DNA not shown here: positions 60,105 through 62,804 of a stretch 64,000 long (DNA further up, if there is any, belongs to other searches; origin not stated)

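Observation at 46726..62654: Six tandem ~800-aa PilX-N-anchored paralogs: one conserved scaffold, a different central cassette in every copy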

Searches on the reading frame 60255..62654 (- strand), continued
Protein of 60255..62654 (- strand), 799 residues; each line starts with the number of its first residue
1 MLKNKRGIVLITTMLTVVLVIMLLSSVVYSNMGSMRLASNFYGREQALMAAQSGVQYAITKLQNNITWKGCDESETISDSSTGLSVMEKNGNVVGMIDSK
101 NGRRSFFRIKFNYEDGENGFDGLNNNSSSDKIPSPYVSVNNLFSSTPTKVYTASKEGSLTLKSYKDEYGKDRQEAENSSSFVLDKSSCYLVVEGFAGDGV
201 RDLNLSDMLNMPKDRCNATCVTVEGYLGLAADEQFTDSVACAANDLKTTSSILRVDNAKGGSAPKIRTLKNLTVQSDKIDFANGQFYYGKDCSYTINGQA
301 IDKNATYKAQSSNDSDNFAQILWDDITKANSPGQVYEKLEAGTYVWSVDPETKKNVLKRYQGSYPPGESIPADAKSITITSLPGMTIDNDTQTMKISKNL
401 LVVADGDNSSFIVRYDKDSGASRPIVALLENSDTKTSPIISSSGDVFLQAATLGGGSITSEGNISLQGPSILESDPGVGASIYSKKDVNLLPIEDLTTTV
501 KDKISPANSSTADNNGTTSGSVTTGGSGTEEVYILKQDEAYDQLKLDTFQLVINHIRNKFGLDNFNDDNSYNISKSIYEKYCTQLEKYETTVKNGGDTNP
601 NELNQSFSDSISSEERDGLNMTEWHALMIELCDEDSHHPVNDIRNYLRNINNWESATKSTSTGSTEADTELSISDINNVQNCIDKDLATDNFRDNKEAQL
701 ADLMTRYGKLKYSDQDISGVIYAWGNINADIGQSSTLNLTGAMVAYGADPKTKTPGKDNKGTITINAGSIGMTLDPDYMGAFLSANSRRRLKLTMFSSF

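Call 44: fold_search(model_id=the predicted structure, library=viral)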
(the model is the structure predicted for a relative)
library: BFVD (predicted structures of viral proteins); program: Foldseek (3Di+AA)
matches with E <= 10: 206; with E <= 0.001: 0
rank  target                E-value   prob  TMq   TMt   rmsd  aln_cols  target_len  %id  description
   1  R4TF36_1              3.7e-02  0.03  0.06  0.05  40.5       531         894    8  (no name in the UniProt tables at hand)
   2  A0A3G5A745            1.2e-01  0.08  0.08  0.16  19.5       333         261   11  DUF3494 domain-containing protein [Hyperionvirus sp.]
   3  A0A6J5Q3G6            2.1e-01  0.03  0.07  0.07  22.3       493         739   10  Uncharacterized protein [uncultured Caudovirales phage]
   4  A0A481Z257            2.7e-01  0.07  0.07  0.08  23.6       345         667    9  Ankyrin repeat protein [Mimivirus LCMiAC01]
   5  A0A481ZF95            4.1e-01  0.84  0.10  0.49   6.5       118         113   11  Uncharacterized protein [Pithovirus LCPAC403]
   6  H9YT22                5.5e-01  0.01  0.04  0.04  32.1       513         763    8  (no name in the UniProt tables at hand)
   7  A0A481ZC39            1.0e+00  0.06  0.06  0.14  13.9       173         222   11  Adenylate cyclase-associated CAP C-terminal domain-containing protein [Pithovirus LCPAC404]
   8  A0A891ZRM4            1.1e+00  0.04  0.05  0.05  13.6       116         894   15  Pol protein (Fragment) [Avian leukosis virus]
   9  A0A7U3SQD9            1.1e+00  0.02  0.04  0.05  18.8       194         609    9  (no name in the UniProt tables at hand)
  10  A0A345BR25            1.2e+00  0.05  0.05  0.12   9.3        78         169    5  (no name in the UniProt tables at hand)
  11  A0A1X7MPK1            1.2e+00  0.02  0.08  0.08  22.2       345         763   12  Fiber [Bottlenose dolphin adenovirus 1]
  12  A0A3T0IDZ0            1.2e+00  0.01  0.06  0.06  19.9       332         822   10  (no name in the UniProt tables at hand)
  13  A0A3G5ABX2            1.4e+00  0.12  0.07  0.10  25.9       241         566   11  Putative TNF receptor-associated factor 4 isoform X1 [Hyperionvirus sp.]
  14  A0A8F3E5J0            1.4e+00  0.03  0.05  0.09  22.4       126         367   13  Minor tail protein [Microbacterium phage Honk]
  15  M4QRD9                1.4e+00  0.02  0.06  0.04  18.4       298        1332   11  (no name in the UniProt tables at hand)
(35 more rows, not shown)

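Call 56: find_encoding_contigs(protein=P0016, flank=10000, max_places=2)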
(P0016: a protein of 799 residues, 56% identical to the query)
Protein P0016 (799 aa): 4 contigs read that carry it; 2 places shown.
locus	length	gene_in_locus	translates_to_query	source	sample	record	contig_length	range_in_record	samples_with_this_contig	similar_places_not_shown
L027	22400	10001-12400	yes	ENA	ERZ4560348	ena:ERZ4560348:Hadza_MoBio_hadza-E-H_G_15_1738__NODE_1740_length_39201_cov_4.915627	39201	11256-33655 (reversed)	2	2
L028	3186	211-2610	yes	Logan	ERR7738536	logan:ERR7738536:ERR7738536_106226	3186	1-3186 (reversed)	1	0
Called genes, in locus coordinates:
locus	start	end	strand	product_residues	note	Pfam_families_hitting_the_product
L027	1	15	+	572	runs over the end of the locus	PF12895:ANAPC3 (faint), PF00515:TPR_1 (faint), PF07719:TPR_2 (faint), PF13181:TPR_8 (faint), PF13371:TPR_9 (faint), PF13428:TPR_14 (faint), PF13432:TPR_16 (faint), PF14559:TPR_19 (faint), +4 more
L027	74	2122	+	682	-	-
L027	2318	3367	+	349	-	PF02163:Peptidase_M50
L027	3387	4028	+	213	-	PF00730:HhH-GPD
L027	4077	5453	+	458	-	PF01425:Amidase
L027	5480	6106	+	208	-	PF00753:Lactamase_B, PF12706:Lactamase_B_2 (weak)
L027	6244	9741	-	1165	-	PF00128:Alpha-amylase (faint), PF02806:Alpha-amylase_C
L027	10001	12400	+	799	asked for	PF14341:PilX_N (weak)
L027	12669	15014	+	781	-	-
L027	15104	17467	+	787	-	-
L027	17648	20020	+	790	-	-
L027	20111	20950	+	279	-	PF00795:CN_hydrolase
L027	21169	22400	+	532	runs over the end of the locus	PF07690:MFS_1, PF00854:PTR2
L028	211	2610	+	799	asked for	PF14341:PilX_N (weak)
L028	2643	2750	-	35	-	-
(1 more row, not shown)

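Call 57: find_encoding_contigs(protein=P0026, flank=10000, max_places=2)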
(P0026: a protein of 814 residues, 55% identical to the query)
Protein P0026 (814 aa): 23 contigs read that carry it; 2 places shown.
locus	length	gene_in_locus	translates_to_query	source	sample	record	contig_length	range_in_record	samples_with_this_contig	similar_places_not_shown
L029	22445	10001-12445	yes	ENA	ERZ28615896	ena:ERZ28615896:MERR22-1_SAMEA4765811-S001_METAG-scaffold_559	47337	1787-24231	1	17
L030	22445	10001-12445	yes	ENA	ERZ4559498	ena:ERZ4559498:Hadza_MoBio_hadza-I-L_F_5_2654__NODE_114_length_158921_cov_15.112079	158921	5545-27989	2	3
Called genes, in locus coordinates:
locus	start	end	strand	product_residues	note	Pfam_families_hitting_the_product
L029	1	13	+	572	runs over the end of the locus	PF12895:ANAPC3 (faint), PF00515:TPR_1 (faint), PF07719:TPR_2 (faint), PF13181:TPR_8 (faint), PF13371:TPR_9 (faint), PF13428:TPR_14 (faint), PF13432:TPR_16 (faint), PF14559:TPR_19 (faint), +4 more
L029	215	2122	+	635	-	PF13240:Zn_Ribbon_1 (faint)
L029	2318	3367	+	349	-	PF02163:Peptidase_M50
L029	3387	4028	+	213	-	PF00730:HhH-GPD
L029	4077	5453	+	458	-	PF01425:Amidase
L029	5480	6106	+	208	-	PF00753:Lactamase_B, PF12706:Lactamase_B_2 (weak)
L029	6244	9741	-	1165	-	PF00128:Alpha-amylase (faint), PF02806:Alpha-amylase_C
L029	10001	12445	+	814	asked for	PF14341:PilX_N (weak)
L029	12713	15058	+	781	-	-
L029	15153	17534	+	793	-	-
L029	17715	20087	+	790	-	-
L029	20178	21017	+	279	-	PF00795:CN_hydrolase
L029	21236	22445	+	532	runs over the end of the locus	PF07690:MFS_1, PF00854:PTR2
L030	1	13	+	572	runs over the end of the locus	PF12895:ANAPC3 (faint), PF00515:TPR_1 (faint), PF07719:TPR_2 (faint), PF13181:TPR_8 (faint), PF13371:TPR_9 (faint), PF13428:TPR_14 (faint), PF13432:TPR_16 (faint), PF14559:TPR_19 (faint), +4 more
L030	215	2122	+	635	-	PF13240:Zn_Ribbon_1 (faint)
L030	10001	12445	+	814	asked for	PF14341:PilX_N (weak)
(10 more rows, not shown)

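Call 67: search_dna_similar(query=window:60255-62654:-, collection=phages, mode=protein, max_evalue=0.001, max_rows=10)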
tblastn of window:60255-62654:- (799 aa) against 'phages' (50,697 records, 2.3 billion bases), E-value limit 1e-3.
No match.

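Call 69: search_protein_representatives(alignment_id=A1)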
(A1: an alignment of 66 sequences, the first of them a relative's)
Query: 66 sequences, 747 profile positions. Proteins with E-value up to 0.001 (for the whole library): 1196; up to 1e-10: 602; up to 1e-30: 352. The best 150 are listed.
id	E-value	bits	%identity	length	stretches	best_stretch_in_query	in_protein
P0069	1.1e-275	933.6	-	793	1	1-747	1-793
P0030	6.5e-260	881.4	-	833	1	2-747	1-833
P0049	2.5e-253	859.7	-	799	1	2-747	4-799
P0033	3.8e-251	852.5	-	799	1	4-747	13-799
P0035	8.0e-251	851.4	-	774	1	10-747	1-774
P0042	2.1e-244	830.2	-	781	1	1-747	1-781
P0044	3.8e-239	812.8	-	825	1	1-747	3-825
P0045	3.0e-233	793.3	-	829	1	1-747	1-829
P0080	1.0e-230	784.9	-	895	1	1-747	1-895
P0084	2.3e-219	747.4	-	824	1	1-747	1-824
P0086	5.1e-203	693.3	-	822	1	2-747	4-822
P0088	6.7e-203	692.9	-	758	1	3-747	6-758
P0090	1.8e-200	684.9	-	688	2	1-490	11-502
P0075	2.5e-200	684.4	-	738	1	2-747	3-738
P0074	6.9e-200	683.0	-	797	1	2-747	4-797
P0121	1.1e-196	672.4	-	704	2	5-510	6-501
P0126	4.2e-141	488.6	-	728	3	4-417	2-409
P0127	1.6e-140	486.6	-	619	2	5-489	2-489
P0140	3.0e-124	432.9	-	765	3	2-423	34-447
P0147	1.9e-121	423.6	-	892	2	1-487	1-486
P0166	5.1e-113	395.8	-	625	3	3-229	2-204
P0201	6.0e-97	342.6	-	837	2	2-539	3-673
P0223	1.2e-88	315.2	-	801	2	10-484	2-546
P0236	1.1e-84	302.1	-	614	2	2-487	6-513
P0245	1.4e-81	291.8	-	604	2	5-485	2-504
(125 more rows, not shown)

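Call 70: list_cluster_members(proteins=[P0121, P0126, P0127, P0140, P0147, P0166, P0201, P0223, P0236, P0245])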
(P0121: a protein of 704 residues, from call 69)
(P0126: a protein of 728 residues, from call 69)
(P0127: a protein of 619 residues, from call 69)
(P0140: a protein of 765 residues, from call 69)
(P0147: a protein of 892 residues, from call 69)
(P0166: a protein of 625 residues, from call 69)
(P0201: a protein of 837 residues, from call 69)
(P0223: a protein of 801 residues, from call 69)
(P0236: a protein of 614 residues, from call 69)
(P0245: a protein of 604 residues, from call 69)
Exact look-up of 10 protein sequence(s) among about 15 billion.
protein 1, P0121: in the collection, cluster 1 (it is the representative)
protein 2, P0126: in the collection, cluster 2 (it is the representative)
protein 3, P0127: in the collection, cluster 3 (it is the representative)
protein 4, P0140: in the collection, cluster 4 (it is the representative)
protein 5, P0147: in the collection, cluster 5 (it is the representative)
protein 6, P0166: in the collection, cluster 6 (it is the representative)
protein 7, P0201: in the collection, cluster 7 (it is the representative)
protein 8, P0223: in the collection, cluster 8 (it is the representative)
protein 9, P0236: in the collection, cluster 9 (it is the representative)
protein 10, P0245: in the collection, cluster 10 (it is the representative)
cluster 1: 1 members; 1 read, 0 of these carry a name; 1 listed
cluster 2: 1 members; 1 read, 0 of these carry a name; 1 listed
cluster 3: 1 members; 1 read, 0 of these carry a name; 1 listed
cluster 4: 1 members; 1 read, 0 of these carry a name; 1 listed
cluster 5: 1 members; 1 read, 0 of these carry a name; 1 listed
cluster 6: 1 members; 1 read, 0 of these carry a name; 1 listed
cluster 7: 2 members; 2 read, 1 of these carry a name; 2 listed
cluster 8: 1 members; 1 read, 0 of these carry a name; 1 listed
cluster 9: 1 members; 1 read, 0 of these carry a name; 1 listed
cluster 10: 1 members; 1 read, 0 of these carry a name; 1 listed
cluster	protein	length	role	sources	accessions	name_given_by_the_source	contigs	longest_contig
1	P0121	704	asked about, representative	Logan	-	-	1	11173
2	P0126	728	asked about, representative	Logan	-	-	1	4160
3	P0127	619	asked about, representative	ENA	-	-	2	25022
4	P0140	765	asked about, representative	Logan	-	-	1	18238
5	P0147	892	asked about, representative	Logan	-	-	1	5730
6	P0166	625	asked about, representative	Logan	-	-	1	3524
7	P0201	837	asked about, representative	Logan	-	-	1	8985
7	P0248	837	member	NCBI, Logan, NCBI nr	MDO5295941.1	MAG: hypothetical protein Q4F00_04735 [bacterium] | hypothetical protein [bacterium]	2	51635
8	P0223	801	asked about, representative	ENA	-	-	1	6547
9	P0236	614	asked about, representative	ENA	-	-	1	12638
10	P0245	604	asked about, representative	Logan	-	-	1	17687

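Call 71: find_encoding_contigs(protein=P0107, flank=10000, max_places=1)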
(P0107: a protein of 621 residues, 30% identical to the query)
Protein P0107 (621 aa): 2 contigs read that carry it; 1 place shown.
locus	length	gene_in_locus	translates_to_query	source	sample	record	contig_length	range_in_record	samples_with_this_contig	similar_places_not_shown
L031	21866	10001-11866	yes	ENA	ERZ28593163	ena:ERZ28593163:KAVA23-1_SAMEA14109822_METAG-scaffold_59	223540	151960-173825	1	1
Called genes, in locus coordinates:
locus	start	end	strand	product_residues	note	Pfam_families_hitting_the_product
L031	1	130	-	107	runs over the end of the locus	-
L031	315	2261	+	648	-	PF00082:Peptidase_S8, PF20773:InhA-like_MAM (weak)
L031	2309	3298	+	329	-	PF03372:Exo_endo_phos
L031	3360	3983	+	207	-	PF02798:GST_N, PF13417:GST_N_3, PF22441:CLIC-like_N (weak), PF13409:GST_N_2, PF13410:GST_C_2 (weak)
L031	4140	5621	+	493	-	PF00082:Peptidase_S8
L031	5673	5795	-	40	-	-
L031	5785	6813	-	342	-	PF01925:TauE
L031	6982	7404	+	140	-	PF00892:EamA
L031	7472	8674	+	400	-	PF00512:HisKA, PF02518:HATPase_c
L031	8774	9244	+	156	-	-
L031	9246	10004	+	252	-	-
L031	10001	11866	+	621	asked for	-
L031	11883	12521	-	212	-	-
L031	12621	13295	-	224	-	PF00072:Response_reg, PF21695:GlnR_1st (weak), PF00486:Trans_reg_C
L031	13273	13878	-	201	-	PF14378:PAP2_3, PF01569:PAP2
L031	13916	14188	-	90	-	PF07578:LAB_N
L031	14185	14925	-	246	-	PF00535:Glycos_transf_2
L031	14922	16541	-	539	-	PF13231:PMT_2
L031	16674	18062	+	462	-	PF03721:UDPG_MGDP_dh_N, PF00984:UDPG_MGDP_dh, PF03720:UDPG_MGDP_dh_C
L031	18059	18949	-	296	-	-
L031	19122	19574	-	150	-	-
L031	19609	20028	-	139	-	PF03653:UPF0093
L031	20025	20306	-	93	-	PF12823:DUF3817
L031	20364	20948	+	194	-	PF00196:GerE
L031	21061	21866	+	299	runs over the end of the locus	PF03747:ADP_ribosyl_GH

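Call 72: find_encoding_contigs(protein=P0117, flank=10000, max_places=1)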
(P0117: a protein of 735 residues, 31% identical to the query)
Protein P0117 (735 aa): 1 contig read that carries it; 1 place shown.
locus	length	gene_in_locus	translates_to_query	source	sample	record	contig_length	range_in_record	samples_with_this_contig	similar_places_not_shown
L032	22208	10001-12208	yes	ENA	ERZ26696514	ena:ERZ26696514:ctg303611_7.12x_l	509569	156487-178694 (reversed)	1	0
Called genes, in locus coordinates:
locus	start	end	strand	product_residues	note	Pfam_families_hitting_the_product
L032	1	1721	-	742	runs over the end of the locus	PF20256:MoCoBD_2, PF02738:MoCoBD_1, PF20256:MoCoBD_2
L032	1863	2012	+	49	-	-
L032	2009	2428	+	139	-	-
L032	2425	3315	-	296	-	PF00756:Esterase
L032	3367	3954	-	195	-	-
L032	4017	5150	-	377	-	-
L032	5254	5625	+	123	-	-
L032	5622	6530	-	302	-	PF02625:XdhC_CoxI, PF13478:XdhC_C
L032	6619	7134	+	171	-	-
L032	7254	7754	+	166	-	-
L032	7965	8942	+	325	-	-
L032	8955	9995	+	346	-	-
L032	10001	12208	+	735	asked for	-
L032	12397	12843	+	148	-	-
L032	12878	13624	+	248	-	-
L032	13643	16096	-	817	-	-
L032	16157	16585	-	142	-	-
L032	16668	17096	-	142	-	-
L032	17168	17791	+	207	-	-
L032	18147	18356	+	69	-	-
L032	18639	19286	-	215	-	-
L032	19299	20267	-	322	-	PF05402:PqqD (weak)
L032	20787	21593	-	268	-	-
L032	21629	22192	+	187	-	PF04542:Sigma70_r2, PF22029:PhyR_sigma2 (weak), PF08281:Sigma70_r4_2, PF04545:Sigma70_r4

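Call 73: find_encoding_contigs(protein=P0078, flank=10000, max_places=1)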
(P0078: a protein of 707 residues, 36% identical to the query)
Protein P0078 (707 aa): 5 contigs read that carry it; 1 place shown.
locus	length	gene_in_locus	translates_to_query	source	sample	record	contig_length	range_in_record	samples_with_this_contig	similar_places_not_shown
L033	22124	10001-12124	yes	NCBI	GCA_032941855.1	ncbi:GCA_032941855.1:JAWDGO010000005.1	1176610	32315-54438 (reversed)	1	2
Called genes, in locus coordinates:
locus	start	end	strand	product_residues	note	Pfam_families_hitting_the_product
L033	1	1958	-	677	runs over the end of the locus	PF01590:GAF, PF00512:HisKA, PF02518:HATPase_c, PF00072:Response_reg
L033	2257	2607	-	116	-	PF02452:PemK_toxin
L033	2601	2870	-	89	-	PF01402:RHH_1 (faint), PF12651:RHH_3 (weak)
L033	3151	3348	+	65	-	-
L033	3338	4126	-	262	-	-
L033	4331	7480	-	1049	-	PF00128:Alpha-amylase (faint), PF02806:Alpha-amylase_C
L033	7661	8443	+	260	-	-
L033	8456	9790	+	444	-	PF00860:Xan_ur_permease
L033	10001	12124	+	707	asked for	-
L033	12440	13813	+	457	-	PF00501:AMP-binding (weak), PF27533:CapK_C (weak)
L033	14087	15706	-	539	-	PF00171:Aldedh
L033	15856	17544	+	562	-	PF01401:Peptidase_M2, PF02074:Peptidase_M32 (faint), PF01432:Peptidase_M3, PF01401:Peptidase_M2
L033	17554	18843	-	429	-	PF00266:Aminotran_5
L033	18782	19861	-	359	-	-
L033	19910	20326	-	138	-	-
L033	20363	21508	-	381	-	PF13367:PrsW-protease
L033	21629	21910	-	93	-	-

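Call 75: search_protein_families(library=pfam, proteins=[L031:8774-9244:+, L031:9246-10004:+, L031:10001-11866:+, L032:12397-12843:+, L032:12878-13624:+, L032:10001-12208:+, L033:19910-20326:-, L032:7965-8942:+, L032:8955-9995:+], max_evalue=0.1)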
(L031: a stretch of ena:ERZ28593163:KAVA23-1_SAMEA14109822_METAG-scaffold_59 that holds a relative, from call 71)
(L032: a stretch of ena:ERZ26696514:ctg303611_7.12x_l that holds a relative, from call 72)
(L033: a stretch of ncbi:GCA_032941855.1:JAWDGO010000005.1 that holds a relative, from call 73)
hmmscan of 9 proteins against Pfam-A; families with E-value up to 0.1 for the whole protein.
L031:8774-9244:+ (156 aa): 1 family
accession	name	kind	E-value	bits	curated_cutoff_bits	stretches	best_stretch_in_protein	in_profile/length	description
PF07963.17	N_methyl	-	0.039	14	21.2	1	2-25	3-26/27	Prokaryotic N-terminal methylation motif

L031:9246-10004:+ (252 aa): 2 families
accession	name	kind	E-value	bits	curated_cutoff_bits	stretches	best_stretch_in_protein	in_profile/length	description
PF07963.17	N_methyl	-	0.0056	16.7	21.2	1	2-25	4-27/27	Prokaryotic N-terminal methylation motif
PF03579.19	SHP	-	0.057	13.5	27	1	5-30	18-43/65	Small hydrophobic protein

L031:10001-11866:+ (621 aa): 0 families

L032:12397-12843:+ (148 aa): 0 families

L032:12878-13624:+ (248 aa): 0 families

L032:10001-12208:+ (735 aa): 1 family
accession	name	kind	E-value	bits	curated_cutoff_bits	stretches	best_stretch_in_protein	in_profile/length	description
PF14341.11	PilX_N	-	0.033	14.6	25.5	1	15-65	1-51/51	PilX N-terminal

L033:19910-20326:- (138 aa): 1 family
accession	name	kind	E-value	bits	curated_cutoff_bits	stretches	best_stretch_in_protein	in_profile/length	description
PF07963.17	N_methyl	-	0.0054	16.7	21.2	1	4-28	2-26/27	Prokaryotic N-terminal methylation motif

L032:7965-8942:+ (325 aa): 1 family
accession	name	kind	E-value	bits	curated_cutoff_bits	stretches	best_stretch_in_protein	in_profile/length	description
PF18306.6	LDcluster4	-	0.041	13.9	26.3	1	137-183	31-78/151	SLOG cluster4 family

L032:8955-9995:+ (346 aa): 0 families
